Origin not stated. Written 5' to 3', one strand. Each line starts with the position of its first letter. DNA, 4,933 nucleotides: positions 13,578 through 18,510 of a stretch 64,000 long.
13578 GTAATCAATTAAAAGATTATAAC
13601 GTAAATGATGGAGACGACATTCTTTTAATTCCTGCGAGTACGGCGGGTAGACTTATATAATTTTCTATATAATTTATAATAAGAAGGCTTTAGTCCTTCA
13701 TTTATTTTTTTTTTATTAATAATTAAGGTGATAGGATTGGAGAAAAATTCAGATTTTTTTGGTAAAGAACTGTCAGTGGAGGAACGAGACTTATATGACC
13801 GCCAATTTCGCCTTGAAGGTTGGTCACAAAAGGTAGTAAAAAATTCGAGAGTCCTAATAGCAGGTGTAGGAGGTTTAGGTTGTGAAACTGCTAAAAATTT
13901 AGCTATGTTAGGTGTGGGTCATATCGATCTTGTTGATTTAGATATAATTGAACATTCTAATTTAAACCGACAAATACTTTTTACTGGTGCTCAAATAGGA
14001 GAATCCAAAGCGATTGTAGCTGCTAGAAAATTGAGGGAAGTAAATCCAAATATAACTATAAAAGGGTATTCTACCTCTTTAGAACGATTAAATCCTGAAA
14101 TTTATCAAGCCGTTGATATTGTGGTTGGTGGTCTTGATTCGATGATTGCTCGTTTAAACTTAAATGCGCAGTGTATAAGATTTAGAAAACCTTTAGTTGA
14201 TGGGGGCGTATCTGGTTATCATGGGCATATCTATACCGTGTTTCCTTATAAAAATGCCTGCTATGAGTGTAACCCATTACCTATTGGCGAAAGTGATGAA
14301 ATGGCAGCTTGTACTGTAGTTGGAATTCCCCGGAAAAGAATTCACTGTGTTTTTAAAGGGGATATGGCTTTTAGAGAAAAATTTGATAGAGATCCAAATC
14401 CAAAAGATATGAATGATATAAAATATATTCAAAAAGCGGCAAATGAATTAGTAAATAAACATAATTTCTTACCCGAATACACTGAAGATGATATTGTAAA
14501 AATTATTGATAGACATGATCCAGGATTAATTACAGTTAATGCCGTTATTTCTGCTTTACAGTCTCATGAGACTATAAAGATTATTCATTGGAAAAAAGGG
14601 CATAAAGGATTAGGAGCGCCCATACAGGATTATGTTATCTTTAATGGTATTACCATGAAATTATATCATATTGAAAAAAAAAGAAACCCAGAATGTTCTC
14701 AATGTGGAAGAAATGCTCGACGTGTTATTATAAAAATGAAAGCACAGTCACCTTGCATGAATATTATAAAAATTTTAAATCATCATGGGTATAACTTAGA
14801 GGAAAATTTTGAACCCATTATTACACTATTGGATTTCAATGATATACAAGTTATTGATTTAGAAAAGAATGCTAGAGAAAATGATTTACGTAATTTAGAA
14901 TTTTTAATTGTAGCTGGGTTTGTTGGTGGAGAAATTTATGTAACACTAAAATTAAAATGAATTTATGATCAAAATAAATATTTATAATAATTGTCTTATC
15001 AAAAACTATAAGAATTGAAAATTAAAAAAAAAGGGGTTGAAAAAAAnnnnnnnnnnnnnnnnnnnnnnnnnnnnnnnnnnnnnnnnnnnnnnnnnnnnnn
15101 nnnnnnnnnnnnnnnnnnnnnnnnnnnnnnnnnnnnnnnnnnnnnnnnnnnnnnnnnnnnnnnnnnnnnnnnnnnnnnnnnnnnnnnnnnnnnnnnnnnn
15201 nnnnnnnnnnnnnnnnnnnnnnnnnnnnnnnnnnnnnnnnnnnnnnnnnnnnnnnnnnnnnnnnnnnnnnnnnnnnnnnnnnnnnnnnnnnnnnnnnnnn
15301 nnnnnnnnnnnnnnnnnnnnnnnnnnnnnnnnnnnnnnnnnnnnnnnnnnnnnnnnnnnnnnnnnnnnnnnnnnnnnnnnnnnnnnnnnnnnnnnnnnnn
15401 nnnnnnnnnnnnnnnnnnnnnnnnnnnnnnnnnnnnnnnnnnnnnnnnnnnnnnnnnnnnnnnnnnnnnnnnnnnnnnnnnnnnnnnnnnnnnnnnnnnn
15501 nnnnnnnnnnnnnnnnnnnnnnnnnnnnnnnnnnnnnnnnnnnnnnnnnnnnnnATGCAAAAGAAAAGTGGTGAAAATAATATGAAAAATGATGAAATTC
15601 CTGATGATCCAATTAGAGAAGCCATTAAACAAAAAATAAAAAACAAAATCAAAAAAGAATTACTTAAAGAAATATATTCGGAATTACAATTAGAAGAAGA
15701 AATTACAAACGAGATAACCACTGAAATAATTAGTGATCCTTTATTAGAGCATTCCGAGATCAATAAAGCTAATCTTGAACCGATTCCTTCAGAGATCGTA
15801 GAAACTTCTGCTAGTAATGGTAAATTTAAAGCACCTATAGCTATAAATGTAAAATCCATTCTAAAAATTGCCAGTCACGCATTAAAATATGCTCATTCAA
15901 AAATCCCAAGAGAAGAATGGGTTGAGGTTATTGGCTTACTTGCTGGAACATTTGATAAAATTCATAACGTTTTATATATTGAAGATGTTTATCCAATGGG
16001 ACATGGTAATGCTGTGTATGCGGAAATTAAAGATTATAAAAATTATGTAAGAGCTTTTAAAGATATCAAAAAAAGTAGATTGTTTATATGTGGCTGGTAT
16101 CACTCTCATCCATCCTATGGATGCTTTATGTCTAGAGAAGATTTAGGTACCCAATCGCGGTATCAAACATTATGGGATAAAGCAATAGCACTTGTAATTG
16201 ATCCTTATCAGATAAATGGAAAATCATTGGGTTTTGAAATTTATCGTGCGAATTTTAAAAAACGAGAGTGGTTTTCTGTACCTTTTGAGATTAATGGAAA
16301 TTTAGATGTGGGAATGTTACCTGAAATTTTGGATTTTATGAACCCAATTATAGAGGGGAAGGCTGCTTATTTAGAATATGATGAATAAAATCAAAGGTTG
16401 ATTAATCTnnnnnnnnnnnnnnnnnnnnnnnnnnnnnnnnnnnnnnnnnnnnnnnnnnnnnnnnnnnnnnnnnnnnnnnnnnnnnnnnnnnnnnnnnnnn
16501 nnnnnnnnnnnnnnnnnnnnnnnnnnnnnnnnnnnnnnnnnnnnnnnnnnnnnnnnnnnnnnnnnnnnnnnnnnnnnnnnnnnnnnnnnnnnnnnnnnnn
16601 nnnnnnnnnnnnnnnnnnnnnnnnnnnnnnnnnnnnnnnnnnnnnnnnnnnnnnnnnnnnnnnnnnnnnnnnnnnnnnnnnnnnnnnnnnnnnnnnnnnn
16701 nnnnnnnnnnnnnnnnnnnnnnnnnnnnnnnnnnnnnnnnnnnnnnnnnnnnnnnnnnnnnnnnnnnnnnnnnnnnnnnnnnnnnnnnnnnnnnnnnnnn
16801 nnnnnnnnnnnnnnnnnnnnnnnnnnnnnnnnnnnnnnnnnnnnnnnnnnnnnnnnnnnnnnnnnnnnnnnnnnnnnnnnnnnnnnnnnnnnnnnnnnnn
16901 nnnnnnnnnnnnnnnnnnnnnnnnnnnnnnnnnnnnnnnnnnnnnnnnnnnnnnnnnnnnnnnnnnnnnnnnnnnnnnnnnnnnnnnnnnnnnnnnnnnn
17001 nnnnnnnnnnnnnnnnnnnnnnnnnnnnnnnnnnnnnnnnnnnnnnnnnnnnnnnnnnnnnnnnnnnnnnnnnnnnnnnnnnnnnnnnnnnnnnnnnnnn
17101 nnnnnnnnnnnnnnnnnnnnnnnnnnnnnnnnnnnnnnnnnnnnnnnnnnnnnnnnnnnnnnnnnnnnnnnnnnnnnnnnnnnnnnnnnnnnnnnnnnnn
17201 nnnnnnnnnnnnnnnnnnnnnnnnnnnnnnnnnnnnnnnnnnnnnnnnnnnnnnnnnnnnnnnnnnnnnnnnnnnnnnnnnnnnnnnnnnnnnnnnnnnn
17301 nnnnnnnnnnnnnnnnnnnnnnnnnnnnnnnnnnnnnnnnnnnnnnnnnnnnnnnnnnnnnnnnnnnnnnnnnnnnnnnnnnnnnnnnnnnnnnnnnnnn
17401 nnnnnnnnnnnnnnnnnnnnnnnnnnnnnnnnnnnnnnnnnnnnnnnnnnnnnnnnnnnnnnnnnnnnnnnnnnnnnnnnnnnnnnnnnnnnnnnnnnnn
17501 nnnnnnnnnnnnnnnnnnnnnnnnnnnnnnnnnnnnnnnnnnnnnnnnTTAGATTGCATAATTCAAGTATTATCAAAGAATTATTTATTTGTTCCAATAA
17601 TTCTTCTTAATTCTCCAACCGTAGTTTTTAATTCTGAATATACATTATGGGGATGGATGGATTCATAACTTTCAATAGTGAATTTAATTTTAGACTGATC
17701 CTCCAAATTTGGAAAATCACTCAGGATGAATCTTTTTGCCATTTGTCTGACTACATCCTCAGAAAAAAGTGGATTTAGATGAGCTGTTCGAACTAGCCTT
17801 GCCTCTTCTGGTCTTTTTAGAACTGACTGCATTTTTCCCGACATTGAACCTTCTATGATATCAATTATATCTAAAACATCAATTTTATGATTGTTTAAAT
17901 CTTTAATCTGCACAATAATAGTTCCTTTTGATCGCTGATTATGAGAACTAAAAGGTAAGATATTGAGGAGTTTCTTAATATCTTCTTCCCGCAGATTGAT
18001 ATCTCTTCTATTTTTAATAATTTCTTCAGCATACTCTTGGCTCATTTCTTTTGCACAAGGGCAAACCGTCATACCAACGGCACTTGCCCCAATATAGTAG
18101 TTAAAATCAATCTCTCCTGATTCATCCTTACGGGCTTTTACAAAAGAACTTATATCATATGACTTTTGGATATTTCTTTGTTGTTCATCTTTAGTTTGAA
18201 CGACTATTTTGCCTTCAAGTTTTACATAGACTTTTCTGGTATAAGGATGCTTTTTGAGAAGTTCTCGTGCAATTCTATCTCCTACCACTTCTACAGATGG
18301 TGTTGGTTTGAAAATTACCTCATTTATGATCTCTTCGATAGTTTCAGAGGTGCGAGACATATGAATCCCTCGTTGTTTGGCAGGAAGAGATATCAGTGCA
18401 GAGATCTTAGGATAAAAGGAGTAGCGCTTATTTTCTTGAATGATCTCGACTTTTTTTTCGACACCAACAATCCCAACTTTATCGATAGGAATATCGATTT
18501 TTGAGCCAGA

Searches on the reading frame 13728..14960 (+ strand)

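Call 63: search_protein_families(library=pfam, proteins=[window:13728-14960:+], max_evalue=0.001)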
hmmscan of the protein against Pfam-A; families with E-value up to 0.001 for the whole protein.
window:13728-14960:+ (410 aa): 1 family
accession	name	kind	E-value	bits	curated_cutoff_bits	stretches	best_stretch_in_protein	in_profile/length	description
PF00899.27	ThiF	-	1.2e-59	201.8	28.1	1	25-324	3-237/238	ThiF family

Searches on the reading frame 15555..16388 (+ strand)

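Call 63: search_protein_families(library=pfam, proteins=[window:15555-16388:+], max_evalue=0.001)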
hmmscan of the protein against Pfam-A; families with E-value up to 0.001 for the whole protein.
window:15555-16388:+ (277 aa): 2 families
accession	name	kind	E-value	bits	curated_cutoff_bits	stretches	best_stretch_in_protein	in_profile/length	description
PF01398.27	JAB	-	2.3e-13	50.4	22.5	1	96-206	7-114/117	JAB1/Mov34/MPN/PAD-1 ubiquitin protease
PF03665.18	UPF0172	-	0.00027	21.4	24.4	1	96-185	3-82/192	Uncharacterised protein family (UPF0172)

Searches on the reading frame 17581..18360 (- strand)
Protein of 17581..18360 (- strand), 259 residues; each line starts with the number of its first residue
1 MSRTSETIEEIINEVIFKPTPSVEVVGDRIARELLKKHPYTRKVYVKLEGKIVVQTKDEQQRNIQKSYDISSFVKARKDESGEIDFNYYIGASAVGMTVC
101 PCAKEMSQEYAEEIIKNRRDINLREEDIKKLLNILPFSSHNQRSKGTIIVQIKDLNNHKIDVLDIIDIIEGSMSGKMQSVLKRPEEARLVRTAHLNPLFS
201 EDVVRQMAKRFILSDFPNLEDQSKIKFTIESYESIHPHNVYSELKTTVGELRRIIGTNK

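Call 3: search_protein_families(library=pfam, proteins=[window:17581-18360:-], max_evalue=0.01)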
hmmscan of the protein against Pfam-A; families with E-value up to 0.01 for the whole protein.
window:17581-18360:- (259 aa): 1 family
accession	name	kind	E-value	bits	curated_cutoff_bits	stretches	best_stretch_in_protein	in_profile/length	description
PF02649.19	GCHY-1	-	3.8e-44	151.6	25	1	1-242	58-260/260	Type I GTP cyclohydrolase folE2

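Call 4: search_protein_families(library=ncbifam, proteins=[window:17581-18360:-], max_evalue=0.01)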
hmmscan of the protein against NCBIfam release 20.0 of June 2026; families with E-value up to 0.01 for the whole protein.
window:17581-18360:- (259 aa): 3 families
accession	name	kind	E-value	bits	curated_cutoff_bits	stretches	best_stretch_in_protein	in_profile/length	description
TIGR00294.2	TIGR00294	equivalog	4.1e-66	223.2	220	1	1-254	57-300/302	GTP cyclohydrolase MptA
NF010200.1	PRK13674.1-1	equivalog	4.5e-26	92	215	1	1-244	57-268/270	GTP cyclohydrolase FolE2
NF010204.0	PRK13675.1-1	equivalog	6.7e-15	55.2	468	2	139-243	168-264/267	GTP cyclohydrolase IV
